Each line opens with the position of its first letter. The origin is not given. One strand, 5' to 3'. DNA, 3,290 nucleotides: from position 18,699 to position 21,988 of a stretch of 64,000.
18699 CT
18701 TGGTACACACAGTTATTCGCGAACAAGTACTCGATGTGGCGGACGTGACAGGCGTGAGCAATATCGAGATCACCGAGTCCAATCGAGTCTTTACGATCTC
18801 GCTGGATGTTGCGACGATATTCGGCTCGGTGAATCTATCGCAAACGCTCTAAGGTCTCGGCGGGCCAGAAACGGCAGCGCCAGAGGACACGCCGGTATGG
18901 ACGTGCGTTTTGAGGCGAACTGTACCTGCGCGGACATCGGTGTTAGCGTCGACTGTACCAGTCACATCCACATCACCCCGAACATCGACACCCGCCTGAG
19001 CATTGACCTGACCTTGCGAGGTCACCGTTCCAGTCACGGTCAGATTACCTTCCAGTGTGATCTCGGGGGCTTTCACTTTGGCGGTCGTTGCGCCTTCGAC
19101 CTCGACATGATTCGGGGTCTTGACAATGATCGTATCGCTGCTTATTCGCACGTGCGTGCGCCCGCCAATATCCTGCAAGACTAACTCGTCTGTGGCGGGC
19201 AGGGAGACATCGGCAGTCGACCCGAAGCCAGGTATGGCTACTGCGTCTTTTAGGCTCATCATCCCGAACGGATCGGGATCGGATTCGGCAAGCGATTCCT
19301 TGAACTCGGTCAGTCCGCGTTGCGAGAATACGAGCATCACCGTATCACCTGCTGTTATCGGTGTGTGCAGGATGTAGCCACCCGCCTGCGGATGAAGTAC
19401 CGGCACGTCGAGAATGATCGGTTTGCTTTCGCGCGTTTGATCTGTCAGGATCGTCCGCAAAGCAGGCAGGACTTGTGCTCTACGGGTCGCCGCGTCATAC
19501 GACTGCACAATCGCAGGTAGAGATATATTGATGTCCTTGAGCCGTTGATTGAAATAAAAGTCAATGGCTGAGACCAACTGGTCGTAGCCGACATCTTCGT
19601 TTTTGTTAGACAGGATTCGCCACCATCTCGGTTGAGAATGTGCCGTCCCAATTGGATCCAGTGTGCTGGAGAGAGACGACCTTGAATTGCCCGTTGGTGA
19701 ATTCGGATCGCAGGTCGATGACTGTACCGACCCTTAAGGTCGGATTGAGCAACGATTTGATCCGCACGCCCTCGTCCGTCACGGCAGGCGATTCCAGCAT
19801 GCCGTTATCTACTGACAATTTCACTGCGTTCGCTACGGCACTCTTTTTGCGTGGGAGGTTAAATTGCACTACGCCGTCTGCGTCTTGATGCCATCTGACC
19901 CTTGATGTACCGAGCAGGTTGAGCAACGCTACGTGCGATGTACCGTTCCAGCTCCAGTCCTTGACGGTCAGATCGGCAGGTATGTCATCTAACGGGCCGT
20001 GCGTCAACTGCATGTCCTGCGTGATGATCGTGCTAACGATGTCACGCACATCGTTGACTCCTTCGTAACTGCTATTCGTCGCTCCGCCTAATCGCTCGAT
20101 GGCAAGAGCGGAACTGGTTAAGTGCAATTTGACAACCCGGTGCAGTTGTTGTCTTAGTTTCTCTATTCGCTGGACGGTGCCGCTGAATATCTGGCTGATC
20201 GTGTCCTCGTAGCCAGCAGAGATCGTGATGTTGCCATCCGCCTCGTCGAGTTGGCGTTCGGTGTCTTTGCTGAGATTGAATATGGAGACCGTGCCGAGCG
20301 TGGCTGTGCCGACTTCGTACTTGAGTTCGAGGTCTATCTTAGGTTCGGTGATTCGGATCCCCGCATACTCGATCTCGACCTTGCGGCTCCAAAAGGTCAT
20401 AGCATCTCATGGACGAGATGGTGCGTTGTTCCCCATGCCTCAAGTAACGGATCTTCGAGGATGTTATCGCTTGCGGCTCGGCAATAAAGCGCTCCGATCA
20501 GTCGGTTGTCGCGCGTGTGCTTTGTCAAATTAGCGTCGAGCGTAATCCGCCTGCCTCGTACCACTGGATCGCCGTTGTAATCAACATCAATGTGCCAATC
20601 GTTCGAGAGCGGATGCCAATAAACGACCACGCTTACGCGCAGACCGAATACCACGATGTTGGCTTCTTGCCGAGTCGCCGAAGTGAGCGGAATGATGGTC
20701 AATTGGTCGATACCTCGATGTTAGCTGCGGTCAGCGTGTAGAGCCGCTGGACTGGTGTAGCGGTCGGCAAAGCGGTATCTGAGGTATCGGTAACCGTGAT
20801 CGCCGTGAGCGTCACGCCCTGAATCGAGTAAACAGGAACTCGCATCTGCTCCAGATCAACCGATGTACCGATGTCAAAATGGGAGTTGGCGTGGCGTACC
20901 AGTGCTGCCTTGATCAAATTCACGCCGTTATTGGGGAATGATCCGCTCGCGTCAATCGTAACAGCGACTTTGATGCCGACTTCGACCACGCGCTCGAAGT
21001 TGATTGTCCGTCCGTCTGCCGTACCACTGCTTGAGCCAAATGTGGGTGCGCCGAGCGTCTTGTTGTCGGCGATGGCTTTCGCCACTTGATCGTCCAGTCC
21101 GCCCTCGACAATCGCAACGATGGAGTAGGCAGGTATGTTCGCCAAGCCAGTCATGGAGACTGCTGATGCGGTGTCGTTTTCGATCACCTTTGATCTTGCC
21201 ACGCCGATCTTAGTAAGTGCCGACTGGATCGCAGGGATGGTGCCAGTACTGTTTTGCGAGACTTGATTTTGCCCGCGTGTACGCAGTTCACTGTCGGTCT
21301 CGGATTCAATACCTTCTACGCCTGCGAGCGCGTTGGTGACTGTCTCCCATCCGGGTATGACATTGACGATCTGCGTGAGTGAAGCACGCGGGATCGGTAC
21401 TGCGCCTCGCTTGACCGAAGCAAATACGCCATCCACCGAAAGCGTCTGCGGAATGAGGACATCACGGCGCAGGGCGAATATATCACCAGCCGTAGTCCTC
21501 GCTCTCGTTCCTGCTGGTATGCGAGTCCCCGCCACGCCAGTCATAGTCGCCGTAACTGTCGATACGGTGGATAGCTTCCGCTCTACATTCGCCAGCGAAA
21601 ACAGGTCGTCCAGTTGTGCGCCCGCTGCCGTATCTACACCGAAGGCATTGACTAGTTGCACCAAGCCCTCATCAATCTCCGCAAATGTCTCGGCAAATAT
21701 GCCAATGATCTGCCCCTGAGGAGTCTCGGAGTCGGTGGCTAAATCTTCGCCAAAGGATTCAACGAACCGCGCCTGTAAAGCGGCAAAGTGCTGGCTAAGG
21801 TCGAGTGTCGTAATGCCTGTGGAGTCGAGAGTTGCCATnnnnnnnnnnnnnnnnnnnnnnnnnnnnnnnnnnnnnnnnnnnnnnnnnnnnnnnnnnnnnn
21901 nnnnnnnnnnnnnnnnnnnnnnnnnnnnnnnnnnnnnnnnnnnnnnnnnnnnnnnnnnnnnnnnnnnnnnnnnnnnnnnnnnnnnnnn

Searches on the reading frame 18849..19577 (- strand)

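Call 9: search_protein_families(library=phrogs, proteins=[window:18849-19577:-], max_evalue=0.001)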
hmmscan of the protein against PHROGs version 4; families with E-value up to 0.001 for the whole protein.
window:18849-19577:- (242 aa): 3 families
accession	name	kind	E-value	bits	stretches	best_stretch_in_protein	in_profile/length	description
phrog_20516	-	unknown function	1.3e-06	29.3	1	191-237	33-80/82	-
phrog_3216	-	tail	2.7e-05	24.9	1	155-240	249-325/325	baseplate assembly protein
phrog_4549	-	tail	5.9e-05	22.4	1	153-220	570-639/869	tail fiber protein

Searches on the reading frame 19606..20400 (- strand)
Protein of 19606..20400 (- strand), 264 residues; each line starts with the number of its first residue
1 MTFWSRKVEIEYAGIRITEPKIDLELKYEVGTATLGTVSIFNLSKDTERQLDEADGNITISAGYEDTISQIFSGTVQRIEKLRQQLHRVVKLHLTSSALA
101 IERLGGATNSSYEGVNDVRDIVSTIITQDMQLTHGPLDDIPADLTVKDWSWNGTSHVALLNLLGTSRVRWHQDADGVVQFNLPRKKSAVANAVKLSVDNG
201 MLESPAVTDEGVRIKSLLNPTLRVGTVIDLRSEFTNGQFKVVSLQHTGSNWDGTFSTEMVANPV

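Call 9: search_protein_families(library=phrogs, proteins=[window:19606-20400:-], max_evalue=0.001)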
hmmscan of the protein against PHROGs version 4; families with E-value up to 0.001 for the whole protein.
window:19606-20400:- (264 aa): 2 families
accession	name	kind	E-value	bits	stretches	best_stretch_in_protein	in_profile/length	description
phrog_196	-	tail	8.7e-42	144.4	1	32-263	122-360/536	baseplate hub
phrog_23564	-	unknown function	2.2e-07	31.9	1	144-259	5-124/155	-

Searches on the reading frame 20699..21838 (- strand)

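Call 9: search_protein_families(library=phrogs, proteins=[window:20699-21838:-], max_evalue=0.001)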
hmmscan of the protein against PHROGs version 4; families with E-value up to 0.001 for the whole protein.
window:20699-21838:- (379 aa): 3 families
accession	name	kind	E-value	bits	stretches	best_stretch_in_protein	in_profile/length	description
phrog_6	-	tail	3.4e-49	168.9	1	1-376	59-415/548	baseplate wedge subunit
phrog_30339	-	unknown function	7.4e-11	43.2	1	8-120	20-132/150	-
phrog_34452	-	unknown function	0.00053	20.7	0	19-170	19-172/175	-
